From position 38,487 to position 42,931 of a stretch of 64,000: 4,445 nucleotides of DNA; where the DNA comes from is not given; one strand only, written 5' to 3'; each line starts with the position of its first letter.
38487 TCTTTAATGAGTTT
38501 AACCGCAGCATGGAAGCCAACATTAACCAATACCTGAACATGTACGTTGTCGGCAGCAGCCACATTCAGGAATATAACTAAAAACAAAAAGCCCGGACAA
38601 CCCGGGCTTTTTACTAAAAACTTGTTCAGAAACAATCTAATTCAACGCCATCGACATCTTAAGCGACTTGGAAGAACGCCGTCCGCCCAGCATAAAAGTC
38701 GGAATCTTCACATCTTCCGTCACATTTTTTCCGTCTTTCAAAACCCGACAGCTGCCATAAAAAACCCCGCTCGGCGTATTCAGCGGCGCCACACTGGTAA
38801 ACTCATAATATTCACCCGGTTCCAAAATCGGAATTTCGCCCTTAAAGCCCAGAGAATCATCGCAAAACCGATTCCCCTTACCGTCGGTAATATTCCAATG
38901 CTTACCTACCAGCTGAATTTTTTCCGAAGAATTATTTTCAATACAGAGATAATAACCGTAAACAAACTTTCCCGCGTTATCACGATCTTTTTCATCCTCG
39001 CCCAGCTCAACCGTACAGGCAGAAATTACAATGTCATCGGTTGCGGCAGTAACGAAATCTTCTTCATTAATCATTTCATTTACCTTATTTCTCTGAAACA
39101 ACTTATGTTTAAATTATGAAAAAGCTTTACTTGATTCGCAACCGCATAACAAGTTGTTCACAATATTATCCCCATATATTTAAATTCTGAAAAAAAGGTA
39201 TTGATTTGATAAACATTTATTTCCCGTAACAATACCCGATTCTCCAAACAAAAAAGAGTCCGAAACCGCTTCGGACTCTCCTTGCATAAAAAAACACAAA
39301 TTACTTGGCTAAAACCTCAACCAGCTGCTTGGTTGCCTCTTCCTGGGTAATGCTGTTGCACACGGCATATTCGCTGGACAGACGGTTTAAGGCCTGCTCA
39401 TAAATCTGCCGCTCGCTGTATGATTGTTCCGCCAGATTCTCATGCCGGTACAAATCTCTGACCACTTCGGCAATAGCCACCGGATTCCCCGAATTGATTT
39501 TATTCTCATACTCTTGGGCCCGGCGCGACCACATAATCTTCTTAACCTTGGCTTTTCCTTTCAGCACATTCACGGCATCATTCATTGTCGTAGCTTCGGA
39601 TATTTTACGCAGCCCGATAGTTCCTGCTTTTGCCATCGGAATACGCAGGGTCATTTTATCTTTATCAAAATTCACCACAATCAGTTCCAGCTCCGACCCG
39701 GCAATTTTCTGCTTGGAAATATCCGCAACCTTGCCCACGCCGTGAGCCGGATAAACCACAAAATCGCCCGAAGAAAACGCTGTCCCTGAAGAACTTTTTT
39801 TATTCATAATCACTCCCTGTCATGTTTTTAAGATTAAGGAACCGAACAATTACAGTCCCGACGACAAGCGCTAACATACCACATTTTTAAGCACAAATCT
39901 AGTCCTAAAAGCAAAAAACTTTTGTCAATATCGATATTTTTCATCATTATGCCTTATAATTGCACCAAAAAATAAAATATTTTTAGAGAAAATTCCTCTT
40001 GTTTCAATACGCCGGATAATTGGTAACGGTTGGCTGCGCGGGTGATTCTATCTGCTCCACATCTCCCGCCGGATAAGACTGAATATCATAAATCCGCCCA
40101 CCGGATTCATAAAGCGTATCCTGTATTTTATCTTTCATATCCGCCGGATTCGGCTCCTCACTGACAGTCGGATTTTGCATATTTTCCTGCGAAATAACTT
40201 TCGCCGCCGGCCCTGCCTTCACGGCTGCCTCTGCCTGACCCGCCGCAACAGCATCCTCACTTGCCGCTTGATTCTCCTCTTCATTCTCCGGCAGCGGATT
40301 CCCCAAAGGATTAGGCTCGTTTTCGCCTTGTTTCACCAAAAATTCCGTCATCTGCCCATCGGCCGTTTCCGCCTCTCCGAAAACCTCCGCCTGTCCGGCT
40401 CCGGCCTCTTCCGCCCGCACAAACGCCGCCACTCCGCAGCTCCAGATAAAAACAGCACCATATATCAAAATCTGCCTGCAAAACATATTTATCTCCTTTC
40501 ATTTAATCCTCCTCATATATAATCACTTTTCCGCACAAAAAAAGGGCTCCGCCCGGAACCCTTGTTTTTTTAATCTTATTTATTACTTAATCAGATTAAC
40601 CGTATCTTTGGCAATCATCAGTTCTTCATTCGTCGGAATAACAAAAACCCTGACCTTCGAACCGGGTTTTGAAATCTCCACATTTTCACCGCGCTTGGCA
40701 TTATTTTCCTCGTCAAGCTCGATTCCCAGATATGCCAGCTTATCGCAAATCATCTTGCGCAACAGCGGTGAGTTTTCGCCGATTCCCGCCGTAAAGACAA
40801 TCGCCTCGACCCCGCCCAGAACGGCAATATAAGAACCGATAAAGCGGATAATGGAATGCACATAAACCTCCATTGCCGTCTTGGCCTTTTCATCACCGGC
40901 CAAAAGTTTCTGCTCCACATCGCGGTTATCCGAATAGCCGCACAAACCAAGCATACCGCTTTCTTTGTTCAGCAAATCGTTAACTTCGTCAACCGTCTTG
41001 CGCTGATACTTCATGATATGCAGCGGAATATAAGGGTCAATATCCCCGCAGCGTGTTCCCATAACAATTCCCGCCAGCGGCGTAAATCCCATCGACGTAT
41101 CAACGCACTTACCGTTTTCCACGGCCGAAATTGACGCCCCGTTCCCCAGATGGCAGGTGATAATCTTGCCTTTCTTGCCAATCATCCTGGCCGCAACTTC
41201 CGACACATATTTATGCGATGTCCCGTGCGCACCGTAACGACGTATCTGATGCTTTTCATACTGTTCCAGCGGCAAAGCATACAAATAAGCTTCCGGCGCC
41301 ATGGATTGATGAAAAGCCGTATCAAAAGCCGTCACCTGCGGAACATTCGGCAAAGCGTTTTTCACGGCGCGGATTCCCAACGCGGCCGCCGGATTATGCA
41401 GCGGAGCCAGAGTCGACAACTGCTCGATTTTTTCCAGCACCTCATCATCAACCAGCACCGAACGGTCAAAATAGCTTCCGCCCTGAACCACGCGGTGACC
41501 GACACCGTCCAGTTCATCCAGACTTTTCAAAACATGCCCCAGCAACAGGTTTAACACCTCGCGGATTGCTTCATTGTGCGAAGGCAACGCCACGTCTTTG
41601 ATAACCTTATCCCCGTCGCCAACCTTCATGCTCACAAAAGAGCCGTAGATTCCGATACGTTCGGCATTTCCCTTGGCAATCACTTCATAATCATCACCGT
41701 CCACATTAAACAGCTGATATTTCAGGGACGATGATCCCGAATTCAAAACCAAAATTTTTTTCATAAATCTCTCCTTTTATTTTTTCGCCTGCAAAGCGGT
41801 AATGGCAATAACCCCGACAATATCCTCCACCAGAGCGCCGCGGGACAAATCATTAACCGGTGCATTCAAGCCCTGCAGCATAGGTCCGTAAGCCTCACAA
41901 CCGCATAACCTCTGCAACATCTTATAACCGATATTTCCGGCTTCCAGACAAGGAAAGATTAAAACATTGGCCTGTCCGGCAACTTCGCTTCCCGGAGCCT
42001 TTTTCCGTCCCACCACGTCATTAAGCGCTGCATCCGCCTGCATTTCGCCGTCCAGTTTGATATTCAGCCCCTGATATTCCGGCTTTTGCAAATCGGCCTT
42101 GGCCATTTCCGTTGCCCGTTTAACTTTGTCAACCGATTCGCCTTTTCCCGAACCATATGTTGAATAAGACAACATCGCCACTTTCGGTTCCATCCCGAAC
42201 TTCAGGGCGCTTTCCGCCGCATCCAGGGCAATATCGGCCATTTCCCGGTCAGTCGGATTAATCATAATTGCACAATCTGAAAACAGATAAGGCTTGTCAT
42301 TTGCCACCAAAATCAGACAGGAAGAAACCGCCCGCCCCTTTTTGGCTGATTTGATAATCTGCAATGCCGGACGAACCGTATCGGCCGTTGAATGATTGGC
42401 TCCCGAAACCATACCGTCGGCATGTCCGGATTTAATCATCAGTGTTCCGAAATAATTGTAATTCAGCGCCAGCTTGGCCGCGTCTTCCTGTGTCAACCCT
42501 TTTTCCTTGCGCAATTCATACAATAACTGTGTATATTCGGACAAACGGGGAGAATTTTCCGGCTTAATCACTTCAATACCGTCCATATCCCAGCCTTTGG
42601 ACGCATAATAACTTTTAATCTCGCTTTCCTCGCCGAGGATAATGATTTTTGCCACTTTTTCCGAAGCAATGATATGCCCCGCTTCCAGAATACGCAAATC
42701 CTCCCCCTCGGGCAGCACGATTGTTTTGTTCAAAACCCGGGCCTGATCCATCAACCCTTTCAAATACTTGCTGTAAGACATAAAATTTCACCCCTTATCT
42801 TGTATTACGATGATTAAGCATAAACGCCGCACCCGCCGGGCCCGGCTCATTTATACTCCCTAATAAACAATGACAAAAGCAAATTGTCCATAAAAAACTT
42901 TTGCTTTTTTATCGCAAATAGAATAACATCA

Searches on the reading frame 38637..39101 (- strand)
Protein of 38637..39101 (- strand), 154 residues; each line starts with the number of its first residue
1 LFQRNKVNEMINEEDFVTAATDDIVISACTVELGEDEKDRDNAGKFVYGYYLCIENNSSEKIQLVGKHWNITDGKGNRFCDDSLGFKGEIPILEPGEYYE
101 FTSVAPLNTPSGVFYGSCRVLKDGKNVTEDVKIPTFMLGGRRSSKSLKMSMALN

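Call 24: search_protein_families(library=pfam, proteins=[window:38637-39101:-], max_evalue=0.001)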
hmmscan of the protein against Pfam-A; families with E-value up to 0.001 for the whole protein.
window:38637-39101:- (154 aa): 1 family
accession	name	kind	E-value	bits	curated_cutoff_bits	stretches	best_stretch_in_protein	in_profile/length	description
PF04379.20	DUF525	-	1.1e-18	67.7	27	1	37-118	2-83/87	ApaG domain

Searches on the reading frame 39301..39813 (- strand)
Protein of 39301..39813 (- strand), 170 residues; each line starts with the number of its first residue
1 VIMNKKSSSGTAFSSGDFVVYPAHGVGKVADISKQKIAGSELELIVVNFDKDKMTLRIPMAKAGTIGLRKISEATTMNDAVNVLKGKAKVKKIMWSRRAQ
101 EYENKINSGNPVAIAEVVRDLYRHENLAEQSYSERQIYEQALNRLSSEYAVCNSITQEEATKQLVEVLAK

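Call 24: search_protein_families(library=pfam, proteins=[window:39301-39813:-], max_evalue=0.001)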
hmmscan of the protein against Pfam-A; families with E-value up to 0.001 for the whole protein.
window:39301-39813:- (170 aa): 2 families
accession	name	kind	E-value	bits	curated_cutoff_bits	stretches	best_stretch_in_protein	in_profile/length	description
PF21095.3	CarD_C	-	3.9e-24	84.9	23.1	1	80-164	2-86/87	CarD, C-terminal domain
PF02559.22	CarD_TRCF_RID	-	1.8e-13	50.8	23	1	13-71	1-56/57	CarD-like/TRCF RID domain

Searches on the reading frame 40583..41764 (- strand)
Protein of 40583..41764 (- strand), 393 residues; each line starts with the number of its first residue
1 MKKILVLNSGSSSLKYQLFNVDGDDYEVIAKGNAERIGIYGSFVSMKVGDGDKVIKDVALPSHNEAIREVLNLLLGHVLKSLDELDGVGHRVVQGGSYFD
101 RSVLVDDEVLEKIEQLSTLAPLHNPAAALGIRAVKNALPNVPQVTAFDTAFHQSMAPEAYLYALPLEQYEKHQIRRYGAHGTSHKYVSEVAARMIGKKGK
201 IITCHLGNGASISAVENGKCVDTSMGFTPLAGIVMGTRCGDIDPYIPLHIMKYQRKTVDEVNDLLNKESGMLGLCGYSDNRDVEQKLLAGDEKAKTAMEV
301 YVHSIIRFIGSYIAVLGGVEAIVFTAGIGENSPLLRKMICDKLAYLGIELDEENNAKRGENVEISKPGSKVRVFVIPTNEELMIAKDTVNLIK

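Call 24: search_protein_families(library=pfam, proteins=[window:40583-41764:-], max_evalue=0.001)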
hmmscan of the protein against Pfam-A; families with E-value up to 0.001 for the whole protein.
window:40583-41764:- (393 aa): 1 family
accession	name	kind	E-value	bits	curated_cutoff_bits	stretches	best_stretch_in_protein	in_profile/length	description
PF00871.23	Acetate_kinase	-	3.5e-150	500.5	22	1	3-386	1-392/392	Acetokinase family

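Call 98: list_cluster_members(proteins=[window:40583-41764:-, window:41777-42781:-, window:60673-62151:+, window:33713-34732:+, window:34812-35552:+, window:27857-30169:-, window:30294-31583:-])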
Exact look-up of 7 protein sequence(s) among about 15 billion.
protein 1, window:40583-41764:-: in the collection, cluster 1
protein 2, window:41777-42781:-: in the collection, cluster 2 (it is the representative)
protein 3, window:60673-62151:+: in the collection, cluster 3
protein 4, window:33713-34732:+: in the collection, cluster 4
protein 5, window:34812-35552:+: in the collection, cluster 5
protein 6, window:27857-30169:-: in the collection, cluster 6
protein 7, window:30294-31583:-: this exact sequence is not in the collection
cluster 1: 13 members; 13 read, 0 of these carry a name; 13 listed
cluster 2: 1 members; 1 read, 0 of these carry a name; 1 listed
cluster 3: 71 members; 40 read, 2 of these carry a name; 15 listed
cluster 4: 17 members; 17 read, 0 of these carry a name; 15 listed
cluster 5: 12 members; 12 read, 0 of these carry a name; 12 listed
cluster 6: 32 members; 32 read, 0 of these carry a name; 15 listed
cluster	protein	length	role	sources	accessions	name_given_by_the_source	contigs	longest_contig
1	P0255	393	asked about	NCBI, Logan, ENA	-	-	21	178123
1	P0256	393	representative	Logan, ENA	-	-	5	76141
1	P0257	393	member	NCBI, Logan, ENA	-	-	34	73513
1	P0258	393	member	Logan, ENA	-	-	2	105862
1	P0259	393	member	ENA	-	-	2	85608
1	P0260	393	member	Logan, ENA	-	-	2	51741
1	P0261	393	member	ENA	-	-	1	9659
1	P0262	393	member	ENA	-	-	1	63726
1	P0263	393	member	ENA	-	-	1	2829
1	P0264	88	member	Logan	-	-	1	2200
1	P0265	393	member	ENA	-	-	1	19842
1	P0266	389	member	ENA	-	-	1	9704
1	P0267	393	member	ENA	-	-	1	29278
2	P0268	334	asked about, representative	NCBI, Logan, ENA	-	-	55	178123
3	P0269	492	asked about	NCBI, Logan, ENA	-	-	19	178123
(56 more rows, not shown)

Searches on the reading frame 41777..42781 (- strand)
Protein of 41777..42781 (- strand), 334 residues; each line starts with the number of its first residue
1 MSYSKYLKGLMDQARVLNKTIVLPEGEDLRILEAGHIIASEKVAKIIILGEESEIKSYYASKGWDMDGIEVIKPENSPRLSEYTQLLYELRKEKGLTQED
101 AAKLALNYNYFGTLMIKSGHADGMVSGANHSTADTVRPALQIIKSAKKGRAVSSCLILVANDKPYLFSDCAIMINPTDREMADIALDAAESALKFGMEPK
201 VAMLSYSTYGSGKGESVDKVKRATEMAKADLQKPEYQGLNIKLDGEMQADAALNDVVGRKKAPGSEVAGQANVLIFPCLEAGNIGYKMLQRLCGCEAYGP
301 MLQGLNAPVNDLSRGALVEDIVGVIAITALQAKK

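Call 24: search_protein_families(library=pfam, proteins=[window:41777-42781:-], max_evalue=0.001)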
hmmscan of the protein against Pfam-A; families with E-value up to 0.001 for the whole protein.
window:41777-42781:- (334 aa): 1 family
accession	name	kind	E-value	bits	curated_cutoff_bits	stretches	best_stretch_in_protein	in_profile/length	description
PF01515.24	PTA_PTB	-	6.8e-117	390.8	24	1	9-329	5-319/319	Phosphate acetyl/butaryl transferase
